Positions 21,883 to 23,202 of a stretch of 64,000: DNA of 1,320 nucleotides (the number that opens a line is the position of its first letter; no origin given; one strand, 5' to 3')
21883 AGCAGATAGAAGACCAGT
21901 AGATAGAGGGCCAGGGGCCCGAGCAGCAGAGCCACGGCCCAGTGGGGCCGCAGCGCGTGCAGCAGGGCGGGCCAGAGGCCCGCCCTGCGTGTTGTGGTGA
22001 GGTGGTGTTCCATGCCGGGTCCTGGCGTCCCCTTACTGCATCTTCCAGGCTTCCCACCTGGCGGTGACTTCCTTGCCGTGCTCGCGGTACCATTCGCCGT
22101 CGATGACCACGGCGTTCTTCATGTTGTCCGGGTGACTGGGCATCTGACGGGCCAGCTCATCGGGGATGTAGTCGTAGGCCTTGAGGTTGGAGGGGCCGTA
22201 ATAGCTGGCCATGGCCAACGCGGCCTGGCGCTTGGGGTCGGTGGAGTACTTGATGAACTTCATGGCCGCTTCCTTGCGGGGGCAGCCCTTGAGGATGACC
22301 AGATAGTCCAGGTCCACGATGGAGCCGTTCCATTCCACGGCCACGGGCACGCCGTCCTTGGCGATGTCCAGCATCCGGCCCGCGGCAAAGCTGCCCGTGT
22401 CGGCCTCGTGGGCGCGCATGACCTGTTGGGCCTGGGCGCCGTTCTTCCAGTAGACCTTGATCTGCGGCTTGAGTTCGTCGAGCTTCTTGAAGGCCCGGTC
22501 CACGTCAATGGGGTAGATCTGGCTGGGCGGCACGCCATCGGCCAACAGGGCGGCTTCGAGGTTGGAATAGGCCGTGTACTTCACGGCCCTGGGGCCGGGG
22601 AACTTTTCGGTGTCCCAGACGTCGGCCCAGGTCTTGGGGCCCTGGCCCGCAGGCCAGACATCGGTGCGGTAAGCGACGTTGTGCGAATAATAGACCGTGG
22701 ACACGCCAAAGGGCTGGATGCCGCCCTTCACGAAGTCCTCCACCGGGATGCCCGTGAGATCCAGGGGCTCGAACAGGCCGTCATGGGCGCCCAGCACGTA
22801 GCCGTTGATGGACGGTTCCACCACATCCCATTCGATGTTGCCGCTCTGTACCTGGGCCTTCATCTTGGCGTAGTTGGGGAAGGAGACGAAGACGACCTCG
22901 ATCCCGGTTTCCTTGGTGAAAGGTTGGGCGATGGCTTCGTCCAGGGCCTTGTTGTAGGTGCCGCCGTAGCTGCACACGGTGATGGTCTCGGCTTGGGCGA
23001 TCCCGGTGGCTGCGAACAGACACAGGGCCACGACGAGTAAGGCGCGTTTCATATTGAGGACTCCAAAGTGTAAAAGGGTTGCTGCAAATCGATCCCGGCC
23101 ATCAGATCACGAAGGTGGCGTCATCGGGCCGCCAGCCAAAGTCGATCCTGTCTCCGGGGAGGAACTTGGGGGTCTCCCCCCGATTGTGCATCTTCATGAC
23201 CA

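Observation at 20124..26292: Cytoplasmic Fe-S molybdopterin oxidoreductase translationally coupled to an FbpABC/ThiBPQ/PotABCD-type importer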

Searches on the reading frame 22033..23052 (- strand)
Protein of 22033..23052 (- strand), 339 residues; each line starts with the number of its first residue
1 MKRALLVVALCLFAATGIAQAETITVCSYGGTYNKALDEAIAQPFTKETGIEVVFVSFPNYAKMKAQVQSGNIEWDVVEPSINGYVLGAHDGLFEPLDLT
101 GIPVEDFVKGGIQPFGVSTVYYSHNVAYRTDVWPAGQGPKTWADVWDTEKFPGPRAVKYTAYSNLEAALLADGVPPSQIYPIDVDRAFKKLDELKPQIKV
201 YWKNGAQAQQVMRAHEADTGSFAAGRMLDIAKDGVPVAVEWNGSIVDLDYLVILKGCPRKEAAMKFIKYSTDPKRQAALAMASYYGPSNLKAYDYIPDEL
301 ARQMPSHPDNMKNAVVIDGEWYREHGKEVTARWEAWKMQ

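Call 5: search_protein_families(library=pfam, proteins=[window:22033-23052:-])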
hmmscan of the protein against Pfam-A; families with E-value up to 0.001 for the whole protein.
window:22033-23052:- (339 aa): 4 families
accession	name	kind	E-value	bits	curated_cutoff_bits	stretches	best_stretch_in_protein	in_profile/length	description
PF13416.11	SBP_bac_8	-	1.9e-38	133.3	27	1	40-299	1-270/279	Bacterial extracellular solute-binding protein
PF01547.30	SBP_bac_1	-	1.7e-12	48.4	26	1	35-276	6-306/307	Bacterial extracellular solute-binding protein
PF13531.11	SBP_bac_11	-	3.3e-06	27.5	25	1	29-280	5-222/227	Bacterial extracellular solute-binding protein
PF13343.11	SBP_bac_6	-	0.00033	20.6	24.6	0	174-288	115-219/245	Bacterial extracellular solute-binding protein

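Call 6: search_protein_families(library=ncbifam, proteins=[window:22033-23052:-])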
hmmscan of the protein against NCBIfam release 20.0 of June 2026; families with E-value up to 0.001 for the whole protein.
window:22033-23052:- (339 aa): 3 families
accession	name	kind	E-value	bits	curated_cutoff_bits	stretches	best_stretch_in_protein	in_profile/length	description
NF007048.0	PRK09501.1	equivalog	1e-14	54.2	582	1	140-328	149-333/348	spermidine/putrescine ABC transporter substrate-binding protein PotD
NF007962.0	PRK10682.1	equivalog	1.3e-08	34.3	636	1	9-103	15-107/370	spermidine/putrescine ABC transporter substrate-binding protein PotF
TIGR01256.1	modA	equivalog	0.00022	21.2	62.5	0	191-277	126-211/217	molybdate ABC transporter substrate-binding protein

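Call 19: search_solved_structures(query=window:22033-23052:-, max_evalue=0.01, show_alignments=2)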
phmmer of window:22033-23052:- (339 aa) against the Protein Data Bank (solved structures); distinct sequences matched with E-value up to 0.01: 32.
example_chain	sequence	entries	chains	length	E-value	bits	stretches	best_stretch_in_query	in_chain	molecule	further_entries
4i1d_A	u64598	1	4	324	1e-64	222.2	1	23-336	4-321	ABC transporter substrate-binding protein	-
4eq7_A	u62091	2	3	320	1.3e-58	202.1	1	25-337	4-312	ABC transporter, substrate binding protein (Polyamine)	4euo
9d57_A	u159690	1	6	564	4.6e-56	193.7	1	22-315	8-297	ABC transporter substrate-binding protein, Circular permuted superfolder GFP fusion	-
6dgv_A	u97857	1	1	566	9.7e-56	192.7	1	22-295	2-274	Fluorescent GABA Sensor precursor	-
6hly_A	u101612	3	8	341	3.3e-54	187.6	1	23-339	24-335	Agropine permease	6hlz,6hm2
5l9s_A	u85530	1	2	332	1.9e-49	172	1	23-336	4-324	ABC transporter, substrate binding protein (Mannopine)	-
3rpw_A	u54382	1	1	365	1.9e-45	158.8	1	10-316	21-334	ABC transporter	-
5l9g_A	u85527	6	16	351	9e-43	150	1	24-331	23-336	periplasmic binding protein | MotA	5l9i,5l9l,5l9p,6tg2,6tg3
8jv1_A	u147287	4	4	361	6.6e-29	104.4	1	23-337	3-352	Spermidine/putrescine-binding periplasmic protein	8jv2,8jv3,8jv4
7xjm_A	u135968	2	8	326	3.2e-19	72.6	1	35-327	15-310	Putrescine-binding periplasmic protein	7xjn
8y5h_E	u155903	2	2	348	2.6e-13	53.2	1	29-327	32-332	Spermidine/putrescine-binding periplasmic protein | Putrescine-binding periplasmic protein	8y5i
4gl0_A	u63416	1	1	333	2.6e-13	53.2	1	14-317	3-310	Lmo0810 protein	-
1pot_A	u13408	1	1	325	1.1e-12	51.1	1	37-327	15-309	SPERMIDINE/PUTRESCINE-BINDING PROTEIN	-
1poy_1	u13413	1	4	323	1.1e-12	51.1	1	37-327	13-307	SPERMIDINE/PUTRESCINE-BINDING PROTEIN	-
4edp_A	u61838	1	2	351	3.2e-12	49.5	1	18-319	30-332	ABC transporter, substrate-binding protein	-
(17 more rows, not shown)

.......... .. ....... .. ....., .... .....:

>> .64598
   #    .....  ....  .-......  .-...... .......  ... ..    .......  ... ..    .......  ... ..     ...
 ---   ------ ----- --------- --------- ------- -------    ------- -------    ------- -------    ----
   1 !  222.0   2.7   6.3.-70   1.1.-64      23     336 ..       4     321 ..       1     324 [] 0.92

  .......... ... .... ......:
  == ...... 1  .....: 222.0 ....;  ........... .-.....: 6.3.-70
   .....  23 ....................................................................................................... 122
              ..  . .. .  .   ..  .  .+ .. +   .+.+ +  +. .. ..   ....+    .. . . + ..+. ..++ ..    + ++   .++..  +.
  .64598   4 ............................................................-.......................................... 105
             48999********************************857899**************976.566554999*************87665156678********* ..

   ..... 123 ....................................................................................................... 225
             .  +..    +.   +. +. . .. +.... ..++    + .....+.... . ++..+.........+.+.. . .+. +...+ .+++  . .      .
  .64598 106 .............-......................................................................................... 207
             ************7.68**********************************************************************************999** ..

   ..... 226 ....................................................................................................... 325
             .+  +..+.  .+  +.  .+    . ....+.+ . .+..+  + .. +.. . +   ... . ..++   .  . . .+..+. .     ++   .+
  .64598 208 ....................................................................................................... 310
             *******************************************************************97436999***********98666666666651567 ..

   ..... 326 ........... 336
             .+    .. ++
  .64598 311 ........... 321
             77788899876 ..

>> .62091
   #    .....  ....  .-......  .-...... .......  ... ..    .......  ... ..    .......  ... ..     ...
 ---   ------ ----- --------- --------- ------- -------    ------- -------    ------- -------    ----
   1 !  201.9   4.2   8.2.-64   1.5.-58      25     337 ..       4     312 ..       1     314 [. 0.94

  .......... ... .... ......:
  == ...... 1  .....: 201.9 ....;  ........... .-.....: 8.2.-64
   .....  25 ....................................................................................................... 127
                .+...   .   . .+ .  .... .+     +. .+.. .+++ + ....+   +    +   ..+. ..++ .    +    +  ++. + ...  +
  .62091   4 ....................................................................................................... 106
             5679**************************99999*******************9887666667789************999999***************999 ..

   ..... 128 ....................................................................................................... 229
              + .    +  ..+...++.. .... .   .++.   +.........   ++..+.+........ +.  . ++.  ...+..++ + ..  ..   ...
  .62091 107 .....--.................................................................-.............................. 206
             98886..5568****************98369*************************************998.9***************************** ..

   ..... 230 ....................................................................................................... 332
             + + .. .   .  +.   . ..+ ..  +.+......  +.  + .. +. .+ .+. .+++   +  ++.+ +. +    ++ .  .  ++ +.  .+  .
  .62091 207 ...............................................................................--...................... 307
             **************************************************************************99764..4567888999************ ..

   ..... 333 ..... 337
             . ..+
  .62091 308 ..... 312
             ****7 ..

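Call 20: find_homologous_proteins(query=window:22033-23052:-, max_evalue=1e-10)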
Query window:22033-23052:- (339 aa): 2603 proteins with E <= 1e-10 among 7209 candidates; the best 120 are listed.
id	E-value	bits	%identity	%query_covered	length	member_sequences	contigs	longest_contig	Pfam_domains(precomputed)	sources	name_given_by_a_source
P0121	1.4e-211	720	90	100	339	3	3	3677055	PF13531.12,PF13416.12,PF01547.31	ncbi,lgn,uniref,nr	ncbi:ABC transporter substrate-binding protein [Desulfovibrio ferrophilus]|uniref:Extracellular solu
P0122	1.3e-196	671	82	100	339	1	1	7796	PF13531.12,PF13416.12,PF13343.12,PF01547.31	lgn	-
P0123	1.3e-192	658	81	100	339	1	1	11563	PF13416.12,PF13343.12,PF01547.31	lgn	-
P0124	1.7e-191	654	81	100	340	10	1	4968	PF13416.12,PF01547.31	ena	-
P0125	2.3e-191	653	82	100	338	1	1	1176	PF13531.12,PF13416.12,PF13343.12,PF01547.31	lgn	-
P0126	2.7e-184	630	77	100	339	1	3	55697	PF13416.12,PF01547.31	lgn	-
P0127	6.6e-174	596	75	100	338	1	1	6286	PF13531.12,PF13416.12,PF13343.12,PF01547.31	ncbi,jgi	-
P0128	1.8e-173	595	73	100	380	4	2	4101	PF13416.12,PF01547.31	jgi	-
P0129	2.3e-165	568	69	100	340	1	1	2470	PF13416.12,PF01547.31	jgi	jgi:putative spermidine/putrescine transport system substrate-binding protein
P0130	7.4e-161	553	68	100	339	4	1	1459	PF13416.12,PF01547.31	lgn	-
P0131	2.9e-160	551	68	100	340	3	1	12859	PF13416.12,PF01547.31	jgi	jgi:putative spermidine/putrescine transport system substrate-binding protein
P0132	1.4e-159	549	68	100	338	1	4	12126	PF13416.12,PF01547.31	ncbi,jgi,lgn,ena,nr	ncbi:MAG TPA: ABC transporter substrate-binding protein [Desulfobacteraceae bacterium]|nr:ABC transp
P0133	7.5e-139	481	60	100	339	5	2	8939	PF13531.12,PF13416.12,PF01547.31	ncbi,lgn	-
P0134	3.9e-133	462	58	100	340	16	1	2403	PF13416.12,PF01547.31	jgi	jgi:putative spermidine/putrescine transport system substrate-binding protein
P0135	6.1e-133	461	59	100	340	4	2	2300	PF13416.12,PF01547.31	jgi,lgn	-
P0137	6.1e-129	448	56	100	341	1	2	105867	PF13531.12,PF13416.12,PF13343.12,PF01547.31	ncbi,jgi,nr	ncbi:MAG: ABC transporter substrate-binding protein [Deltaproteobacteria bacterium]|nr:ABC transport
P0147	1.3e-126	441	56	100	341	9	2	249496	PF13531.12,PF13416.12,PF01547.31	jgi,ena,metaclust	metaclust:\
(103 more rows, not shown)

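Call 28: find_encoding_contigs(protein=P0137, flank=8000, max_places=1)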
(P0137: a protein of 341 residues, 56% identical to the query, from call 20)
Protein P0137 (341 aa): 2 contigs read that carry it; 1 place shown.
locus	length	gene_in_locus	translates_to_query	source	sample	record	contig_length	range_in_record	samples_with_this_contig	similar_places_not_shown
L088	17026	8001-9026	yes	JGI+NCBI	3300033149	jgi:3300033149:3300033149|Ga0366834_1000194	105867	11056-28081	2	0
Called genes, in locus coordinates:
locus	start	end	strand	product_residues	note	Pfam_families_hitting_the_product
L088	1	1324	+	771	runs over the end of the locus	PF01315:Ald_Xan_dh_C, PF02738:MoCoBD_1, PF20256:MoCoBD_2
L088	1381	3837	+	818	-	PF00384:Molybdopterin, PF01568:Molydop_binding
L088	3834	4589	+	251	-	PF12797:Fer4_2 (faint), PF13237:Fer4_10 (faint), PF12838:Fer4_7, PF13187:Fer4_9 (weak), PF13247:Fer4_11, PF12838:Fer4_7 (weak), PF00037:Fer4 (weak), PF12837:Fer4_6 (weak), +1 more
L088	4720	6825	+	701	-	PF04879:Molybdop_Fe4S4, PF00384:Molybdopterin, PF01568:Molydop_binding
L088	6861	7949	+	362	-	PF00005:ABC_tran, PF08402:TOBE_2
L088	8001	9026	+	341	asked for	PF01547:SBP_bac_1, PF13531:SBP_bac_11 (weak), PF13416:SBP_bac_8, PF13343:SBP_bac_6 (faint)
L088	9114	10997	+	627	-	PF00528:BPD_transp_1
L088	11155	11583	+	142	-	-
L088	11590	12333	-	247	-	PF04055:Radical_SAM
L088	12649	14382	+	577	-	PF01039:Carboxyl_trans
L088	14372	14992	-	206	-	PF12836:HHH_3, PF00633:HHH (faint)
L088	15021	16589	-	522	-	PF00682:HMGL-like, PF22617:HCS_D2, PF08502:LeuA_dimer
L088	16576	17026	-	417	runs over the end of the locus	PF00696:AA_kinase, PF01842:ACT, PF22468:ACT_9, PF13840:ACT_7, PF22468:ACT_9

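Call 29: find_encoding_contigs(protein=P0147, flank=8000, max_places=1)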
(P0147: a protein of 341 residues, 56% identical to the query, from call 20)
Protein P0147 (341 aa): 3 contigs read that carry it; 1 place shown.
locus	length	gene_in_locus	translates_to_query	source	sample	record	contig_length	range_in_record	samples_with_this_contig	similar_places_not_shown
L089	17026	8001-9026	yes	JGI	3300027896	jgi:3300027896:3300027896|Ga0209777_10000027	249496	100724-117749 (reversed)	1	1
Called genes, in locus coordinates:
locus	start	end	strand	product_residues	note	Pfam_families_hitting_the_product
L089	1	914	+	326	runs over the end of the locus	PF00005:ABC_tran, PF13304:AAA_21, PF08352:oligo_HPY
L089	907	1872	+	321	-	PF00005:ABC_tran, PF08352:oligo_HPY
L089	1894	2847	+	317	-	PF19300:BPD_transp_1_N, PF00528:BPD_transp_1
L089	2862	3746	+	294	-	PF12911:OppC_N, PF00528:BPD_transp_1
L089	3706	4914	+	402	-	PF02746:MR_MLE_N, PF13378:MR_MLE_C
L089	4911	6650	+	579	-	PF00496:SBP_bac_5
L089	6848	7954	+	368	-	PF00005:ABC_tran, PF08402:TOBE_2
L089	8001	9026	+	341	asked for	PF01547:SBP_bac_1, PF13531:SBP_bac_11 (weak), PF13416:SBP_bac_8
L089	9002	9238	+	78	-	-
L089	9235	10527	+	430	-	PF09338:Gly_reductase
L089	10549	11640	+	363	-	PF07355:GRDB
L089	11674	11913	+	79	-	-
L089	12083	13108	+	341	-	PF01547:SBP_bac_1, PF13531:SBP_bac_11 (faint), PF13416:SBP_bac_8, PF13343:SBP_bac_6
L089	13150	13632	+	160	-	PF09084:NMT1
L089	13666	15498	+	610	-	PF00528:BPD_transp_1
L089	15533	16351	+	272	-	PF01208:URO-D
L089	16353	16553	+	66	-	PF01208:URO-D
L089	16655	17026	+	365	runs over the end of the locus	PF02463:SMC_N (faint), PF00005:ABC_tran, PF08402:TOBE_2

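Call 39: find_related_loci(query=A2, collection=metagenome_contigs, flank=8000)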
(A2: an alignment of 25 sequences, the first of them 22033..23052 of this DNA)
Query A2 (339 aa) in metagenome_contigs; peptide patterns used: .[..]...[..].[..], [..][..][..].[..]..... (x = any residue, [..] = any of these).
599 stretches matched a pattern (row limit reached: there are more); 539 encode a relative of the query (tblastn E <= 1e-3); the best 80 are kept; 80 distinct loci.
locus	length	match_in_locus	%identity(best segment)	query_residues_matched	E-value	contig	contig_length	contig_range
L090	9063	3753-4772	57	1-339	2e-137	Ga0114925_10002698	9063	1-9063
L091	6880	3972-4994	57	1-339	3e-133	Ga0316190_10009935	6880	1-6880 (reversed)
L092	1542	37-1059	59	1-339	2e-144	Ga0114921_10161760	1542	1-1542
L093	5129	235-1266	51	1-339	2e-116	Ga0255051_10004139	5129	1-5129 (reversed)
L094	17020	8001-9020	49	1-339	2e-115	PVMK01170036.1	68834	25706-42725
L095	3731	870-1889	49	1-339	5e-115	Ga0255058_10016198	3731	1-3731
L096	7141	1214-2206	44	6-336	4e-92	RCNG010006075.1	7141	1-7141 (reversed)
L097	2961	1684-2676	44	6-336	4e-94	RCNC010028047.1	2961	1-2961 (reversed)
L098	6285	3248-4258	43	4-339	4e-92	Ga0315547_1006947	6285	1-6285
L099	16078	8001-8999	42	6-338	6e-89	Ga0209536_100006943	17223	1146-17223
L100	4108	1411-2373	44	19-339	4e-89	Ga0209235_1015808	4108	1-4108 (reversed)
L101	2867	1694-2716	42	1-339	5e-91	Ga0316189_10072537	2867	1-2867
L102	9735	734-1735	42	6-339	2e-88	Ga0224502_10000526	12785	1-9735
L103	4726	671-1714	42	1-339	4e-88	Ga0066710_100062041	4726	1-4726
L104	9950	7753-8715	44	19-339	2e-87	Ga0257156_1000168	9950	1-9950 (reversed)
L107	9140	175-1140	52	18-339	3e-109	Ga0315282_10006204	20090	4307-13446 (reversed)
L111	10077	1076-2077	40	6-339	1e-84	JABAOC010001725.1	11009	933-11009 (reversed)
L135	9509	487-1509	38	6-339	1e-75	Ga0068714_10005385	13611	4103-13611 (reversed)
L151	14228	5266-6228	37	17-339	2e-74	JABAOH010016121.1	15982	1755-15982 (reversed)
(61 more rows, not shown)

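Call 42: search_protein_families(library=pfam, proteins=[L094:1901-3307:+, L094:3378-4832:+, L094:4845-5489:+, L094:5543-7501:+, L094:11023-12000:+, L094:12100-14529:+, L094:14531-15286:+, L107:2640-4088:+, L107:4136-5044:+, L107:6922-7956:+], max_evalue=0.00001)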
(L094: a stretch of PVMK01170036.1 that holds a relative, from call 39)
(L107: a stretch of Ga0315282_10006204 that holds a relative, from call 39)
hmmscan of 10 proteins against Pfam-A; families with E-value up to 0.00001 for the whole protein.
L094:1901-3307:+ (468 aa): 2 families
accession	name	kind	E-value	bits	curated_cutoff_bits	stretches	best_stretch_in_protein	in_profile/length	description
PF03972.19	MmgE_PrpD_N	-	7.7e-52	176.4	32.1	1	14-252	2-241/244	MmgE/PrpD N-terminal domain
PF19305.4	MmgE_PrpD_C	-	3.9e-32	111.9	32.1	1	274-427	1-154/173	MmgE/PrpD C-terminal domain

L094:3378-4832:+ (484 aa): 1 family
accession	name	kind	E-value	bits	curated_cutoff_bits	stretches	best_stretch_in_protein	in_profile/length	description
PF06253.16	MTTB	-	9.4e-118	393.8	25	1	10-478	30-495/500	Trimethylamine methyltransferase (MTTB)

L094:4845-5489:+ (214 aa): 2 families
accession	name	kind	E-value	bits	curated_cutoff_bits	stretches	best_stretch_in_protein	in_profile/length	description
PF02310.24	B12-binding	-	8.4e-28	97.1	32.1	1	93-206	1-120/121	B12 binding domain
PF02607.22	B12-binding_2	-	6e-17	62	23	1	8-79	4-74/74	B12 binding domain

L094:5543-7501:+ (652 aa): 2 families
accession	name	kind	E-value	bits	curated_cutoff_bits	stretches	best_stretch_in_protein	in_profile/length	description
PF05378.19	Hydant_A_N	-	2.2e-33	115.9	25.2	1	7-161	2-174/176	Hydantoinase/oxoprolinase N-terminal region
PF01968.24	Hydantoinase_A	-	2.7e-31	109.3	22.9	1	182-324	1-145/291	Hydantoinase/oxoprolinase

L094:11023-12000:+ (325 aa): 2 families
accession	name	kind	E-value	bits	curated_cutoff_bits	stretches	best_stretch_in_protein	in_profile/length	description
PF02826.25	2-Hacid_dh_C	-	1.6e-53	181.2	25.1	1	110-283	1-178/178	D-isomer specific 2-hydroxyacid dehydrogenase, NAD binding domain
PF00389.36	2-Hacid_dh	-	4.4e-24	85.1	24.6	1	16-315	8-134/134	D-isomer specific 2-hydroxyacid dehydrogenase, catalytic domain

L094:12100-14529:+ (809 aa): 2 families
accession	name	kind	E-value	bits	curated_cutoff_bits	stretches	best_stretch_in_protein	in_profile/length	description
PF00384.28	Molybdopterin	-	1.5e-34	120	24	1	83-542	1-353/353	Molybdopterin oxidoreductase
PF01568.27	Molydop_binding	-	2.3e-17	63.4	26.8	1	687-767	1-82/110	Molydopterin dinucleotide binding domain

L094:14531-15286:+ (251 aa): 4 families
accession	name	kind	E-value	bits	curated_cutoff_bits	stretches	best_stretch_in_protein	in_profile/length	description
PF13247.11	Fer4_11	-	7.8e-25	87.4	26.2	1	52-148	3-98/100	4Fe-4S dicluster domain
PF12838.12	Fer4_7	-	5.8e-11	43.1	27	1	12-74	1-51/52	4Fe-4S dicluster domain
PF13187.11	Fer4_9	-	1.9e-09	37.8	27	1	12-75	1-51/52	4Fe-4S dicluster domain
PF13237.11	Fer4_10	-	1.1e-07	32.1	25.5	0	8-72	4-53/53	4Fe-4S dicluster domain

L107:2640-4088:+ (482 aa): 1 family
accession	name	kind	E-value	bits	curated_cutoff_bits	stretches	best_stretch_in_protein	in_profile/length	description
PF19364.4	DUF5940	-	7e-58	195.5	27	1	343-478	1-136/166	Family of unknown function (DUF5940)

L107:4136-5044:+ (302 aa): 2 families
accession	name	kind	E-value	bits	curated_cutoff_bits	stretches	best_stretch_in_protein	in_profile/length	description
PF09084.16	NMT1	-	7.5e-25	88.5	20.5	1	27-239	2-215/216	NMT1/THI5 like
PF13379.11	NMT1_2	-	4.3e-08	33.7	24.7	1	35-231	24-236/252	NMT1-like family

L107:6922-7956:+ (344 aa): 1 family
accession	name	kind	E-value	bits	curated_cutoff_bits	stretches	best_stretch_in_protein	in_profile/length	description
PF01208.23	URO-D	-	6.4e-69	233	23.9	1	14-340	3-345/346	Uroporphyrinogen decarboxylase (URO-D)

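Call 43: search_protein_families(library=pfam, proteins=[L099:3212-4669:+, L099:4723-5382:+, L099:5375-6433:+, L099:11231-11842:+, L099:11985-12869:+, L099:2369-2953:+, L089:9002-9238:+, L089:11674-11913:+, L107:2301-2639:+, L094:947-1879:+], max_evalue=0.00001)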
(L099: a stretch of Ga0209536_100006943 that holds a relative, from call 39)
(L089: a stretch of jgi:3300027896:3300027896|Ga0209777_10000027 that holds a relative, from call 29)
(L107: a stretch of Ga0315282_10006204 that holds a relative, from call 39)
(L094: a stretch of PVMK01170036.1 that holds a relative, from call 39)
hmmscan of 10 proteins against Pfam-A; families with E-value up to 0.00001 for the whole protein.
L099:3212-4669:+ (485 aa): 1 family
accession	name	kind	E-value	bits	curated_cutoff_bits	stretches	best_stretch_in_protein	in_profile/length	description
PF06253.16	MTTB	-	4.4e-84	282.7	25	1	12-477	31-493/500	Trimethylamine methyltransferase (MTTB)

L099:4723-5382:+ (219 aa): 2 families
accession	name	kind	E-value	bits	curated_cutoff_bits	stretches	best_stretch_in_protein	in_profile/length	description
PF02310.24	B12-binding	-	1.1e-24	87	32.1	1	97-211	1-118/121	B12 binding domain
PF02607.22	B12-binding_2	-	7.7e-20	71.3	23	1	10-82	2-73/74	B12 binding domain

L099:5375-6433:+ (352 aa): 1 family
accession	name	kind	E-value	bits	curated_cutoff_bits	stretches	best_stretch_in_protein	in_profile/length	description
PF01208.23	URO-D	-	4.4e-67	227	23.9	1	22-351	2-345/346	Uroporphyrinogen decarboxylase (URO-D)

L099:11231-11842:+ (203 aa): 2 families
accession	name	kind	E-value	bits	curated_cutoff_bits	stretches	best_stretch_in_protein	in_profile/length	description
PF00384.28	Molybdopterin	-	8.6e-17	61.6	24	1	68-188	1-127/353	Molybdopterin oxidoreductase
PF04879.21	Molybdop_Fe4S4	-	1.9e-13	50.6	22.7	1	15-65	5-55/55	Molybdopterin oxidoreductase Fe4S4 domain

L099:11985-12869:+ (294 aa): 2 families
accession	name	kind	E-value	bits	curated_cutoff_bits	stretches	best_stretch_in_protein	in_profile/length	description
PF09084.16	NMT1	-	2.1e-28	100.2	20.5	1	18-230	2-215/216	NMT1/THI5 like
PF13379.11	NMT1_2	-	3.7e-11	43.7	24.7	1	17-228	15-241/252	NMT1-like family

L099:2369-2953:+ (194 aa): 5 families
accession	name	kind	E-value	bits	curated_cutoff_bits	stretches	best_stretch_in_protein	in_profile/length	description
PF07883.17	Cupin_2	-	6.4e-15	55.1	27.2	1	121-188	3-69/70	Cupin domain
PF01381.28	HTH_3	-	1.8e-13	50.8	23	1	9-61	1-53/55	Helix-turn-helix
PF12844.13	HTH_19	-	6.6e-11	42.4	30.2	1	6-64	1-59/64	Helix-turn-helix domain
PF13560.12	HTH_31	-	3.5e-08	34.1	27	1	4-57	1-55/64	Helix-turn-helix domain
PF13443.12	HTH_26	-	8.8e-07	29.5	22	1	8-63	1-57/63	Cro/C1-type HTH DNA-binding domain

L089:9002-9238:+ (78 aa): 0 families

L089:11674-11913:+ (79 aa): 0 families

L107:2301-2639:+ (112 aa): 2 families
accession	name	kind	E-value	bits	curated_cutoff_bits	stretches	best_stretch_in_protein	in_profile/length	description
PF00085.26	Thioredoxin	-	2e-24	86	23.5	1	4-101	4-101/103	Thioredoxin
PF13098.12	Thioredoxin_2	-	6.5e-07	30.1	27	1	16-101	3-104/104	Thioredoxin-like domain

L094:947-1879:+ (310 aa): 2 families
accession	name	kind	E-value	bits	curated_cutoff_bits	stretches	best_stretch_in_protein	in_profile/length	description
PF01418.23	HTH_6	-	1.5e-15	57.4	28.3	1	17-81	3-67/77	Helix-turn-helix domain, rpiR family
PF01380.27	SIS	-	1e-14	54.9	25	1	147-272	2-130/131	SIS domain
